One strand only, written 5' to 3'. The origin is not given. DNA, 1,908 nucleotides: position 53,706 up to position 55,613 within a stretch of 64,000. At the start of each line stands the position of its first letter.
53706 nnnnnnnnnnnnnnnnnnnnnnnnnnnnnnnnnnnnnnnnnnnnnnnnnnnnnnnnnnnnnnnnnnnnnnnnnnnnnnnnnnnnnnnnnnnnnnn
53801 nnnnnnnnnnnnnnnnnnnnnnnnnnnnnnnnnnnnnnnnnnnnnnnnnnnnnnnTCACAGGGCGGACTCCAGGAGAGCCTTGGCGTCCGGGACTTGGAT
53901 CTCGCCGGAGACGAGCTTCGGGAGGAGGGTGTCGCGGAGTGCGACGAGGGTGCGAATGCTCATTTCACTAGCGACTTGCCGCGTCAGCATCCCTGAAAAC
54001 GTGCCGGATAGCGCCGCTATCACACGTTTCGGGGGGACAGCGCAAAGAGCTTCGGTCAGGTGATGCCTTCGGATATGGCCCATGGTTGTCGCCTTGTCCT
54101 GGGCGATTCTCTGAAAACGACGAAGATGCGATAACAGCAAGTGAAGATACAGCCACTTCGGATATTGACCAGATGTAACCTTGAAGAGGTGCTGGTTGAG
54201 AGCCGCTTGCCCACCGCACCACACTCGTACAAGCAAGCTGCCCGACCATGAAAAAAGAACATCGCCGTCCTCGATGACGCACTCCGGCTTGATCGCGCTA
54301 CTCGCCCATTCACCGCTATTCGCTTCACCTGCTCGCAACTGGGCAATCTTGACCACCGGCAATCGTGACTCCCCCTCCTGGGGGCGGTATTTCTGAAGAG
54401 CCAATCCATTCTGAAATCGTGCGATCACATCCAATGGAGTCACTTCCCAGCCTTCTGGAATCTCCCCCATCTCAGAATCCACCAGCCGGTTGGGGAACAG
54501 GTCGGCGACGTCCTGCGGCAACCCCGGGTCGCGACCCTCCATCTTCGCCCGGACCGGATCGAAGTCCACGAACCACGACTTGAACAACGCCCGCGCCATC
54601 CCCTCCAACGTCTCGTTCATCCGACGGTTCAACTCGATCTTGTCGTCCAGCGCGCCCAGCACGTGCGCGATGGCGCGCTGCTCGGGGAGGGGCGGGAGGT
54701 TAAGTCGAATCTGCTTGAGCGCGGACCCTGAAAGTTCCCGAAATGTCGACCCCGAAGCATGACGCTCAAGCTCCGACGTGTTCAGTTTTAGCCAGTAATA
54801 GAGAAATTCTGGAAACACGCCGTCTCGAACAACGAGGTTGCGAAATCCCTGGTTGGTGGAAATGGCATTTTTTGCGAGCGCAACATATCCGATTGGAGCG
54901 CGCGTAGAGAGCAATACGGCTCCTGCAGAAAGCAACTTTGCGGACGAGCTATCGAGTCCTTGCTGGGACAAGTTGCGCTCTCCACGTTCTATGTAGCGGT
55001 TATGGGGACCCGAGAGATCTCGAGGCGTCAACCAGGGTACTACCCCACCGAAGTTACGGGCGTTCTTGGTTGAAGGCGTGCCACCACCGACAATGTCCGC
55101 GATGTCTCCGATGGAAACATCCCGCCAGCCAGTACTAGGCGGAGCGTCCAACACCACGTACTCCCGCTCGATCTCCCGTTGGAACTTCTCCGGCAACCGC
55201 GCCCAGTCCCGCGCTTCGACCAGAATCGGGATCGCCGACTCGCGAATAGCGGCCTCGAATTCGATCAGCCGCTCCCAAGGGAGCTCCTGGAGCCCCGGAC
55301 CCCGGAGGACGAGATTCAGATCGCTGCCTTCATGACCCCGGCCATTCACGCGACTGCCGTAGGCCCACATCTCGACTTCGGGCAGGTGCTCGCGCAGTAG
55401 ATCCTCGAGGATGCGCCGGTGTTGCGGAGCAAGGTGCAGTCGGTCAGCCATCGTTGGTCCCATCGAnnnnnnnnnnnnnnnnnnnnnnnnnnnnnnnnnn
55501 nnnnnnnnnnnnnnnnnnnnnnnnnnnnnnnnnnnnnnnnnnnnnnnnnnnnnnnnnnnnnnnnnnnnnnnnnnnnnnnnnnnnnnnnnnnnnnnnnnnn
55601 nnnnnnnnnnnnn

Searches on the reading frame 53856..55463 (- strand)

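Call 9: search_protein_families(library=pfam, proteins=[window:53856-55463:-], max_evalue=0.1)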
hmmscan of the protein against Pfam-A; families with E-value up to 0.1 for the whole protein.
window:53856-55463:- (535 aa): 5 families
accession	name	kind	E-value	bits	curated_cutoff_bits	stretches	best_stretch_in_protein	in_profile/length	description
PF01420.25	Methylase_S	-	1.1e-37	130.3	22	1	112-287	3-167/168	Type I restriction modification DNA specificity domain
PF22600.2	MTPAP-like_central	-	0.0011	19.5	27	1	15-57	25-67/139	Poly(A) RNA polymerase, mitochondrial-like, central palm domain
PF01909.29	NTP_transf_2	-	0.0067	17.2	21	1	17-58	3-43/93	Nucleotidyltransferase domain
PF18765.7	Polbeta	-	0.022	15.3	26.9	1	32-104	16-86/93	Polymerase beta, Nucleotidyltransferase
PF19088.6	TUTase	-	0.046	13.9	25.8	1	17-99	48-129/138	TUTase nucleotidyltransferase domain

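Call 50: search_protein_families(library=padloc, proteins=[window:53856-55463:-], max_evalue=0.001)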
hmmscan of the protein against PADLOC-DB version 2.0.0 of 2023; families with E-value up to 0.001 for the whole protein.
window:53856-55463:- (535 aa): 112 families (the best 25 are shown)
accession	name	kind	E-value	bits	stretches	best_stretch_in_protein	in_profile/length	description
PDLC03086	Specificity_I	-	6.1e-114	379.5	2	212-534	110-456/458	Type I specificity subunit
PDLC03089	Specificity_I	-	3e-97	324.5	1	112-533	4-444/446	Type I specificity subunit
PDLC03068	Specificity_I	-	3.8e-85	284.5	1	111-528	2-401/403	Type I specificity subunit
PDLC03099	Specificity_I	-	2.3e-80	268.7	2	218-532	91-400/405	Type I specificity subunit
PDLC03066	Specificity_I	-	9.9e-80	266.4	1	219-529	129-439/441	Type I specificity subunit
PDLC03168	Specificity_I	-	1.2e-77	260.3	3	314-532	230-454/459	Type I specificity subunit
PDLC03063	Specificity_I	-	1.8e-71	239.2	2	334-533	169-367/369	Type I specificity subunit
PDLC03092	Specificity_I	-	1.2e-60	204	2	216-524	104-397/397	Type I specificity subunit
PDLC03592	Specificity_II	-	1.4e-55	187.1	1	114-300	6-194/392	Type II specificity subunit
PDLC03154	Specificity_I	-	4.3e-53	179.3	3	216-300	105-191/406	Type I specificity subunit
PDLC03108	Specificity_I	-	1.4e-50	170.9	1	111-527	35-440/452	Type I specificity subunit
PDLC03019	MTase_I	-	8.6e-49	164.6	2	111-257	731-878/932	Type I methyltransferase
PDLC03161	Specificity_I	-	1.1e-47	160.9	3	118-252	213-346/405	Type I specificity subunit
PDLC03112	Specificity_I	-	9.7e-45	151.4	2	112-308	3-211/378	Type I specificity subunit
PDLC03149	Specificity_I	-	7.4e-40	135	2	344-531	215-397/401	Type I specificity subunit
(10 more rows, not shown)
